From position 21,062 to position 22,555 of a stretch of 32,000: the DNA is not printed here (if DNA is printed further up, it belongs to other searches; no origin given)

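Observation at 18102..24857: IclR-OPT-PLP enzyme-PepE-porin-DUF1177: candidate envelope-spanning peptide uptake and catabolism system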

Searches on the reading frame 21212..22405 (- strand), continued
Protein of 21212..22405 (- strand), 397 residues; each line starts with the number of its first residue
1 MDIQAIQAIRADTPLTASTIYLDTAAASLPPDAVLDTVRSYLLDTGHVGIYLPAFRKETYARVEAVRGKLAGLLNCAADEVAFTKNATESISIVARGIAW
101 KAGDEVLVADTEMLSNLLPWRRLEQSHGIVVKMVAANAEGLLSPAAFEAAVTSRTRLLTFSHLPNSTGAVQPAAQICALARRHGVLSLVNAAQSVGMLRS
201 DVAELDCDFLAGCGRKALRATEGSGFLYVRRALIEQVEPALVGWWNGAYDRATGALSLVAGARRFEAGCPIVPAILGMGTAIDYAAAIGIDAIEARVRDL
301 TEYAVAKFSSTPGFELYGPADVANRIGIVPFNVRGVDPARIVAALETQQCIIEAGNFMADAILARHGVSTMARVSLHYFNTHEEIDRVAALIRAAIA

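Call 41: find_encoding_contigs(protein=P0194, flank=8000, max_places=1)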
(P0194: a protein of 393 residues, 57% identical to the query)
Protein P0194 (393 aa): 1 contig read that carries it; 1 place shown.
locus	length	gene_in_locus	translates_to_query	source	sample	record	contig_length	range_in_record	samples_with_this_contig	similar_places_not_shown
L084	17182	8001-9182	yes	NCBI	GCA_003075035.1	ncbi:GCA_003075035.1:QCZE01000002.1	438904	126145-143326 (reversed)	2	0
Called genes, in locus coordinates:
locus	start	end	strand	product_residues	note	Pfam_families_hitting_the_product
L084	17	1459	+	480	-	PF00171:Aldedh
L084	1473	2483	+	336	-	PF01244:Peptidase_M19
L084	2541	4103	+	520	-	PF02028:BCCT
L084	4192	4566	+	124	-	PF01042:Ribonuc_L-PSP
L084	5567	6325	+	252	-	PF09339:HTH_IclR, PF01614:IclR_C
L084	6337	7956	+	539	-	PF03169:OPT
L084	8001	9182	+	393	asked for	PF00266:Aminotran_5, PF01041:DegT_DnrJ_EryC1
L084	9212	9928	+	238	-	PF03575:Peptidase_S51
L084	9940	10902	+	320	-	PF06675:DUF1177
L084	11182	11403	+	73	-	-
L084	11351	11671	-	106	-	-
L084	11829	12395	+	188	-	PF01609:DDE_Tnp_1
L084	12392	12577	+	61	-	-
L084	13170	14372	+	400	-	PF01053:Cys_Met_Meta_PP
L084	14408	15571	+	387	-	PF01321:Creatinase_N, PF00557:Peptidase_M24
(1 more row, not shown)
